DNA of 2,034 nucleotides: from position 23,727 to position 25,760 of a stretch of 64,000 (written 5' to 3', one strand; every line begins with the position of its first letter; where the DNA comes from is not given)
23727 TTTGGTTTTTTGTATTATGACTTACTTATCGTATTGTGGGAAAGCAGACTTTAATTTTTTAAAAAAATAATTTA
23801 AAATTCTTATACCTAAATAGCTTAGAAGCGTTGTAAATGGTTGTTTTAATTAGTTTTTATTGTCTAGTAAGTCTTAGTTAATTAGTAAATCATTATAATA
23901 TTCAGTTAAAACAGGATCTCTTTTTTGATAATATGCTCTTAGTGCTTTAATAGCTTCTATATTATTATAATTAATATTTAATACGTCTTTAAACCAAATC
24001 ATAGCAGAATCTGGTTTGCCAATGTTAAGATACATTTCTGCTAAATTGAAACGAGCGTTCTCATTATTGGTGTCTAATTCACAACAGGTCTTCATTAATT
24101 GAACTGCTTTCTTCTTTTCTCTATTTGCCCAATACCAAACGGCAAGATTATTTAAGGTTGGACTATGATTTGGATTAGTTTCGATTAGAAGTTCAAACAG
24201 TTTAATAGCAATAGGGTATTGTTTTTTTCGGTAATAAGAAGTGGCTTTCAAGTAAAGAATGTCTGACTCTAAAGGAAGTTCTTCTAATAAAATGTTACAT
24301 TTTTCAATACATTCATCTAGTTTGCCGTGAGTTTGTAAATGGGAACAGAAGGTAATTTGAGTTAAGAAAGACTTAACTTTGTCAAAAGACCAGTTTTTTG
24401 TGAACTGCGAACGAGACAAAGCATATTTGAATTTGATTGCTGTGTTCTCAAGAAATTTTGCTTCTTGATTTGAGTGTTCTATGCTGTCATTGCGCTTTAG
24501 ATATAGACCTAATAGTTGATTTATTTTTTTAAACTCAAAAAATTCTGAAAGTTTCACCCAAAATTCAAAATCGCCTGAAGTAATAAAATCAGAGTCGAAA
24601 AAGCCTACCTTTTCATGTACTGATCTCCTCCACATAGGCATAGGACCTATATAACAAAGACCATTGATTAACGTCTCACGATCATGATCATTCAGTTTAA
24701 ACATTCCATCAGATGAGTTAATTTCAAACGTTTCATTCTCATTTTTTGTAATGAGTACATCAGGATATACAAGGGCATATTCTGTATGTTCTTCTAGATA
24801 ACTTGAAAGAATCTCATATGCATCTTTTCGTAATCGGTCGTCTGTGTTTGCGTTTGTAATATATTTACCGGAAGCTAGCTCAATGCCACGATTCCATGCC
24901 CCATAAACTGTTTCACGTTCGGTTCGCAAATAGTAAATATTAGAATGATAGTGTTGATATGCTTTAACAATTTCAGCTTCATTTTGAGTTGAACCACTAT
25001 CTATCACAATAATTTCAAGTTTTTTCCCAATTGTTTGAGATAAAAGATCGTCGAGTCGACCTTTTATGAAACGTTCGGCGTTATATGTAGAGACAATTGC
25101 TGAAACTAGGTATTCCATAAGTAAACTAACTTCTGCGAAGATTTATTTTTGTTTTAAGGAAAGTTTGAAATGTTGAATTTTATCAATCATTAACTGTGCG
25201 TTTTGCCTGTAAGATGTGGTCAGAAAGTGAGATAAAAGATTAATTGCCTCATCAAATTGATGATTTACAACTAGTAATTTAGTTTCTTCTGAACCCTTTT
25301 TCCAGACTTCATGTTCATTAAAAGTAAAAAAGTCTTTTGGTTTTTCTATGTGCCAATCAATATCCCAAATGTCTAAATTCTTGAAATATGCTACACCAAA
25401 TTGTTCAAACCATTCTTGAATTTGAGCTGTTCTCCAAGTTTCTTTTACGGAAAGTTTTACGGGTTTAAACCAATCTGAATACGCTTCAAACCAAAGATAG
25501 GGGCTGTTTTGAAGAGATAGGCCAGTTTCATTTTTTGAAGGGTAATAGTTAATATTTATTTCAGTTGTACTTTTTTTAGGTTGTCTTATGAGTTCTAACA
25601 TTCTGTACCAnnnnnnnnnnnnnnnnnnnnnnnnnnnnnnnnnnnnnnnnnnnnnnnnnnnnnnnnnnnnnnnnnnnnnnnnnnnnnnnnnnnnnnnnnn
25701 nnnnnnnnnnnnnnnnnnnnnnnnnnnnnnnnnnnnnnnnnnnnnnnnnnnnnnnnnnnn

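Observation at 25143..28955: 1270-aa multidomain enzyme in the flagellin locus: helical/TPR region, FkbM methyltransferase, about 400 aa unassigned, GT2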

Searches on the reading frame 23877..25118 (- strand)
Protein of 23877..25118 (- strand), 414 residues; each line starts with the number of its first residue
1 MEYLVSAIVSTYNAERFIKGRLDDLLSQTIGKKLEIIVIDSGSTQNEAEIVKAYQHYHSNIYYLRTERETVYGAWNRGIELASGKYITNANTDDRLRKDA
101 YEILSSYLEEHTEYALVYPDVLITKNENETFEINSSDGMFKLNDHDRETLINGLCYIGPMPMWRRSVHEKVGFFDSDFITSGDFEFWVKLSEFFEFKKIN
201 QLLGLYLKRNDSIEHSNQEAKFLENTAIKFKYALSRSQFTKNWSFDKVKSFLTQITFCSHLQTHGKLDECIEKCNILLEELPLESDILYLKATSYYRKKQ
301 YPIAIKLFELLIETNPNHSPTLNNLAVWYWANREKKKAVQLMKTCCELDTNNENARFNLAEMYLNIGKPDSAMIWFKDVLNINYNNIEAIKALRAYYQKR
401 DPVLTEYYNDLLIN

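Call 5: search_protein_families(library=pfam, proteins=[window:23877-25118:-], max_evalue=0.01)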
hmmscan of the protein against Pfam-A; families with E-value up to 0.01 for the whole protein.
window:23877-25118:- (414 aa): 19 families
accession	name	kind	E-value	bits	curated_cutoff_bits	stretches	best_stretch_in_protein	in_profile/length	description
PF00535.33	Glycos_transf_2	-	3.4e-24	86.1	23.3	1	6-171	1-167/168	Glycosyl transferase family 2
PF07719.23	TPR_2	-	2.4e-13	49.5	27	1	286-318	2-34/34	Tetratricopeptide repeat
PF10111.15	Glyco_tranf_2_2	-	6.2e-11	42.7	27.3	1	12-197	7-206/276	Glycosyltransferase like family 2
PF13181.12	TPR_8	-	3.1e-10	39.8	25.7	0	355-386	3-34/34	Tetratricopeptide repeat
PF13431.12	TPR_17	-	4.3e-10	39.5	24.4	1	342-372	2-32/34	Tetratricopeptide repeat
PF14559.12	TPR_19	-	8.8e-10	39.2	25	1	336-395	8-66/68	Tetratricopeptide repeat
PF12895.13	ANAPC3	-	1.3e-09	38.6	27.2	1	298-373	2-76/82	Anaphase-promoting complex, cyclosome, subunit 3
PF13428.12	TPR_14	-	1.3e-07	32.1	23.5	0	325-362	7-44/44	Tetratricopeptide repeat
PF13374.12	TPR_10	-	1.4e-07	31.7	27.5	0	321-347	4-30/42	Tetratricopeptide repeat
PF13424.12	TPR_12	-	2.1e-07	31.4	30.1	1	287-349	5-75/77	Tetratricopeptide repeat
PF00515.34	TPR_1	-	8.5e-07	29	27.8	1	286-318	2-34/34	Tetratricopeptide repeat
PF13176.12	TPR_7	-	1.5e-05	25.2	27.9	0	321-354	1-34/36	Tetratricopeptide repeat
PF13174.12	TPR_6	-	2.3e-05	25.2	26.3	0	287-318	2-33/33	Tetratricopeptide repeat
PF24575.1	TPR_Slam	-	3.9e-05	24.4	35.2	0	288-339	50-101/104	Surface lipoprotein assembly modifier, N-terminal TPR repeats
PF13432.12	TPR_16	-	0.00012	22.9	32.7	0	289-343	1-55/65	Tetratricopeptide repeat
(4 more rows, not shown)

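Call 58: search_solved_structures(query=window:23877-25118:-, max_evalue=0.001)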
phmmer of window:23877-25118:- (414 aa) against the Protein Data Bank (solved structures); distinct sequences matched with E-value up to 0.001: 55.
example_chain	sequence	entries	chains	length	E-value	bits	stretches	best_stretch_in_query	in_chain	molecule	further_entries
9qhb_A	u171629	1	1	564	6.5e-41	143.7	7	264-409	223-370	Engineered tetratricopeptide repeat protein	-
9qhc_A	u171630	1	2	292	1.2e-18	70.4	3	264-399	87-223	Engineered tetratricopeptide repeat protein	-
8bu0_A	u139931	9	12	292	4.9e-18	68.4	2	264-409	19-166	Consensus tetratricopeptide repeat protein | Crystal structure of an 8-repeat consensus TPR superhelix with Zinc. | Monomer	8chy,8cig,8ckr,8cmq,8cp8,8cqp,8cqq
2z87_A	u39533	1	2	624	1.5e-17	66.8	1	4-203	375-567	Chondroitin synthase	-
2z86_A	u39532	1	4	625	1.5e-17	66.8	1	4-203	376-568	Chondroitin synthase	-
7obi_A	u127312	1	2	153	2.1e-16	63.1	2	295-409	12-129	CTPR-rv4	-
5hea_A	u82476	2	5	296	1.3e-12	50.5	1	4-100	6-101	Putative glycosyltransferase (GalT1)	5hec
6vl6_A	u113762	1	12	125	2.5e-11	46.3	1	288-395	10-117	T33_dn2A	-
6vfh_A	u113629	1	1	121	2.7e-11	46.2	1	284-393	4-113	T33_dn10A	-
6v8e_A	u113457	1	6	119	4.2e-11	45.6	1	284-398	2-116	Designed protein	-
6vfj_B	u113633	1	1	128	4.4e-11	45.5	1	284-393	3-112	I53_dn5B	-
5hrz_A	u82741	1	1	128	8.1e-11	44.6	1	288-399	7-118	TPR domain protein 1na0C3_3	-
6vfi_B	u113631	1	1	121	8.3e-11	44.6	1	284-393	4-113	O43_dn18B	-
8ur7_A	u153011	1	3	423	9.9e-11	44.4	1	279-393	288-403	Trimer head HA,Hemagglutinin HA1 chain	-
1na0_A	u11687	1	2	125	2.6e-10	43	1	288-398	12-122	designed protein CTPR3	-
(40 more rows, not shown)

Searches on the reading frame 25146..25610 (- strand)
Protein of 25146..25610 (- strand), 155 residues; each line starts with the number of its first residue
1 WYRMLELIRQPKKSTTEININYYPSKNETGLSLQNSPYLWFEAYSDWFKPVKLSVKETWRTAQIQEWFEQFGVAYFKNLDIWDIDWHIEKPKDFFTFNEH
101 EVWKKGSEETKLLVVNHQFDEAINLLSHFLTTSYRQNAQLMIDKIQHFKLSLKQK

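Call 8: search_protein_families(library=pfam, proteins=[window:25146-25610:-], max_evalue=10)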
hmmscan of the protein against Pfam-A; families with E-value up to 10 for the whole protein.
window:25146-25610:- (155 aa): 1 family
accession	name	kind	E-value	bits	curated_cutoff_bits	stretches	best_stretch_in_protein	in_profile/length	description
PF21070.2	IcmF_helical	-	0.094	13.4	24.1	0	51-75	2-26/106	Type VI secretion protein IcmF helical domain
